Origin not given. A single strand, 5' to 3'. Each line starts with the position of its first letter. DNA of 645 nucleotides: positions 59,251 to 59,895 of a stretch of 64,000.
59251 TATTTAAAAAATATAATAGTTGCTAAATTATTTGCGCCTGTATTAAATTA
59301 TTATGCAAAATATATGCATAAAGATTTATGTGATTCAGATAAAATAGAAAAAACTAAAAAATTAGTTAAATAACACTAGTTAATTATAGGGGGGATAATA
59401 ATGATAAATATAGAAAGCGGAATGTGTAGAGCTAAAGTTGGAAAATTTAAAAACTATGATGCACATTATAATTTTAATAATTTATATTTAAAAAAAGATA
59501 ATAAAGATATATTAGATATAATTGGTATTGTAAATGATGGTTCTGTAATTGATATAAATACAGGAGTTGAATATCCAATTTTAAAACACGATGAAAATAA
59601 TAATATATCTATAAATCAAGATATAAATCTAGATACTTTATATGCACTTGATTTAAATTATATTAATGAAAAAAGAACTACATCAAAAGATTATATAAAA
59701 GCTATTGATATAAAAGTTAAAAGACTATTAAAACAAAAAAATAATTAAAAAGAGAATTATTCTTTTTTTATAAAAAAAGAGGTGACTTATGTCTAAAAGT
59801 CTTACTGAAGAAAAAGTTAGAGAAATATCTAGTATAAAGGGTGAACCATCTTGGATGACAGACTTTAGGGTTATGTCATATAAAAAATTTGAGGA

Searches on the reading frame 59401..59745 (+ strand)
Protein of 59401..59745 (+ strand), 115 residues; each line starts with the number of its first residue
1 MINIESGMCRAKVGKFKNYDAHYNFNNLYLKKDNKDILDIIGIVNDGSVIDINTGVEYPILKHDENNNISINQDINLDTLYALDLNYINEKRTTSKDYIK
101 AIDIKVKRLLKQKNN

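Call 59: find_homologous_proteins(query=window:59401-59745:+, max_evalue=0.001)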
Query window:59401-59745:+ (115 aa): 7 proteins with E <= 0.001 among 8 candidates.
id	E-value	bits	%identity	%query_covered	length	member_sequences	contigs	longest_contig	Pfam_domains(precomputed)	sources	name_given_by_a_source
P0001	2.2e-66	239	100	100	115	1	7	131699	-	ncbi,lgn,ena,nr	ncbi:MAG: hypothetical protein J6G98_02770 [Bacilli bacterium]|nr:hypothetical protein [Bacilli bact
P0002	3.9e-51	190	78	96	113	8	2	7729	-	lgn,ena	-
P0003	3.0e-50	187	81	100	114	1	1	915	-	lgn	-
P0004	1.2e-49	185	77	97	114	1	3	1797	-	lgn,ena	-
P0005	1.2e-49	185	80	100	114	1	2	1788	-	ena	-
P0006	7.1e-49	182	81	98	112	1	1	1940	-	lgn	-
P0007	1.5e-48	181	76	98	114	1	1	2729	-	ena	-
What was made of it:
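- ORF 59401 belongs to a tiny genus-level family (7 clusters, call 59), so it cannot explain conservation across the whole clade.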

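Call 60: find_encoding_contigs(protein=P0002, flank=1500, max_places=2)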
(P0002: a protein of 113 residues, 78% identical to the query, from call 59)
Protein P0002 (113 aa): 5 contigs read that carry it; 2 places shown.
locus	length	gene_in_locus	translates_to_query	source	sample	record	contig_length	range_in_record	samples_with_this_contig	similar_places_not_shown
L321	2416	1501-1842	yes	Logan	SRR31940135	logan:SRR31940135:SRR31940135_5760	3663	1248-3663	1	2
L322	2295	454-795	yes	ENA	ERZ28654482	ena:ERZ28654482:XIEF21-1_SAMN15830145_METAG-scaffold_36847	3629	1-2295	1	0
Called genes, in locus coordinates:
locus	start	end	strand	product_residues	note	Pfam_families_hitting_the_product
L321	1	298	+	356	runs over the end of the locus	PF00535:Glycos_transf_2, PF10111:Glyco_tranf_2_2, PF13641:Glyco_tranf_2_3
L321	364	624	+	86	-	PF04232:SpoVS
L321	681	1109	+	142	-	PF01592:NifU_N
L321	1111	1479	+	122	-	-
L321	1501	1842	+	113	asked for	-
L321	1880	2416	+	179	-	?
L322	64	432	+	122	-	-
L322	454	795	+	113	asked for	-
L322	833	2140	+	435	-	PF19295:SufBD_N, PF01458:SUFBD_core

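Call 61: find_encoding_contigs(protein=P0007, flank=1500, max_places=2)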
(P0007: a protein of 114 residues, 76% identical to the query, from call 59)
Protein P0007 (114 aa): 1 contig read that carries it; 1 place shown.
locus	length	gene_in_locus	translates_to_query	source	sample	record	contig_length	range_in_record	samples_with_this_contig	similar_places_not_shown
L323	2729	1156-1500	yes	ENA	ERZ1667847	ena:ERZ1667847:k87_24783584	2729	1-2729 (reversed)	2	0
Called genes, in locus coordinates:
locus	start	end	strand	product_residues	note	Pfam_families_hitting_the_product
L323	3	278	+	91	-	?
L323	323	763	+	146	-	PF01592:NifU_N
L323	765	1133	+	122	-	-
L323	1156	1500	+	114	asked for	-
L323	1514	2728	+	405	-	?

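Call 62: find_encoding_contigs(protein=P0006, flank=1500, max_places=2)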
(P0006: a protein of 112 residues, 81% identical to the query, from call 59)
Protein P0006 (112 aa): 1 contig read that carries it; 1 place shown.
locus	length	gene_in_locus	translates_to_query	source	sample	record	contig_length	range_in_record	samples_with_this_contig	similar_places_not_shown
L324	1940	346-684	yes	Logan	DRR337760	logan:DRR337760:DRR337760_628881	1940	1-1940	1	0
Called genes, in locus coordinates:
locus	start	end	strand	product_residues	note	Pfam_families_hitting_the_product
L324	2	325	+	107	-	?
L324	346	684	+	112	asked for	-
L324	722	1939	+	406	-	?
